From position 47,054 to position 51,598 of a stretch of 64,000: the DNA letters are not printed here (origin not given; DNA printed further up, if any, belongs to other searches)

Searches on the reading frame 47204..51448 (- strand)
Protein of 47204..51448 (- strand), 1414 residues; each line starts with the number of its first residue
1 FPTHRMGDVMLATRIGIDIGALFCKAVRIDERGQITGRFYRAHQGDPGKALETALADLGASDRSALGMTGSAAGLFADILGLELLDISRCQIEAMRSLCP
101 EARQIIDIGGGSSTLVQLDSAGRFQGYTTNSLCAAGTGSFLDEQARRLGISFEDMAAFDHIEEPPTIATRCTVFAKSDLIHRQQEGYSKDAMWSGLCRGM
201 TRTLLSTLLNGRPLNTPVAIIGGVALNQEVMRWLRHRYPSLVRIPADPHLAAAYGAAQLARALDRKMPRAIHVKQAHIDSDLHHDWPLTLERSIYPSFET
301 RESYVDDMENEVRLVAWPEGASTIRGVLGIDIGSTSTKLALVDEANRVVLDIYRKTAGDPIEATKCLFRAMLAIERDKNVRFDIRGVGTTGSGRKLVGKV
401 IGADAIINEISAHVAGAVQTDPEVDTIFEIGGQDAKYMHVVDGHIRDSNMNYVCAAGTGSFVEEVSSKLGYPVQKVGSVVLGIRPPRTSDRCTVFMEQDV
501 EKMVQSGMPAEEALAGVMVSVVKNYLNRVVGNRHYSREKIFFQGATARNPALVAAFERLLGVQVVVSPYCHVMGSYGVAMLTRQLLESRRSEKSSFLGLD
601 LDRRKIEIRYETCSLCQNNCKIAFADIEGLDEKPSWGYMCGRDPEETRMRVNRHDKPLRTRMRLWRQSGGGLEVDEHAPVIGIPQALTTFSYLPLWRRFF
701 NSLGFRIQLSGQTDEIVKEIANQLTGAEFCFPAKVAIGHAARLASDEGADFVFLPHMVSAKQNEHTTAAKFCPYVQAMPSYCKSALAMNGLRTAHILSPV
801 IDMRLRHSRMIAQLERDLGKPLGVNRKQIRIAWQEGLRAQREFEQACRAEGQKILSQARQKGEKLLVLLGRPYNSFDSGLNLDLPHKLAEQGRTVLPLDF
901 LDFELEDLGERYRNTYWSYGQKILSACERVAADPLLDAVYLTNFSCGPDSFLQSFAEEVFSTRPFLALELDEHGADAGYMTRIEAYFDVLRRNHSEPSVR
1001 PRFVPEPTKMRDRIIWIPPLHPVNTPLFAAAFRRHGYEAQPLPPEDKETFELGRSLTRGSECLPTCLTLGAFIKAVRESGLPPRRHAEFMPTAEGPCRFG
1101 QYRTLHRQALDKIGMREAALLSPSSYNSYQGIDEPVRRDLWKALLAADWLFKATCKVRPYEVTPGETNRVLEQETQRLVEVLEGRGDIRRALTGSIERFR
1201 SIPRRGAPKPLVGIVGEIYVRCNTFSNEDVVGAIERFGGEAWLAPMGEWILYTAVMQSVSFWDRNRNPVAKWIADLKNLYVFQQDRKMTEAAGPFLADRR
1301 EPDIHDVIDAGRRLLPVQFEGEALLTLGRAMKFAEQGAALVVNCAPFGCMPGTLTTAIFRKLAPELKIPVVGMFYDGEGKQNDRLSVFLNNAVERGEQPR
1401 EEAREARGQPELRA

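Call 56: search_protein_families(library=pfam, proteins=[window:47204-51448:-], max_evalue=0.00001)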
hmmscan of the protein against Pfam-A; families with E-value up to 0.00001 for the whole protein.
window:47204-51448:- (1414 aa): 2 families
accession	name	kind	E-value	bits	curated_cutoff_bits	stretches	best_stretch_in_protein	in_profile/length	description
PF01869.26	BcrAD_BadFG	-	6.7e-60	203.3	31.5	2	328-581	1-270/271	BadF/BadG/BcrA/BcrD ATPase family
PF09989.15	DUF2229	-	1.4e-56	192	29.4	1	681-900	2-217/218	CoA enzyme activase uncharacterised domain (DUF2229)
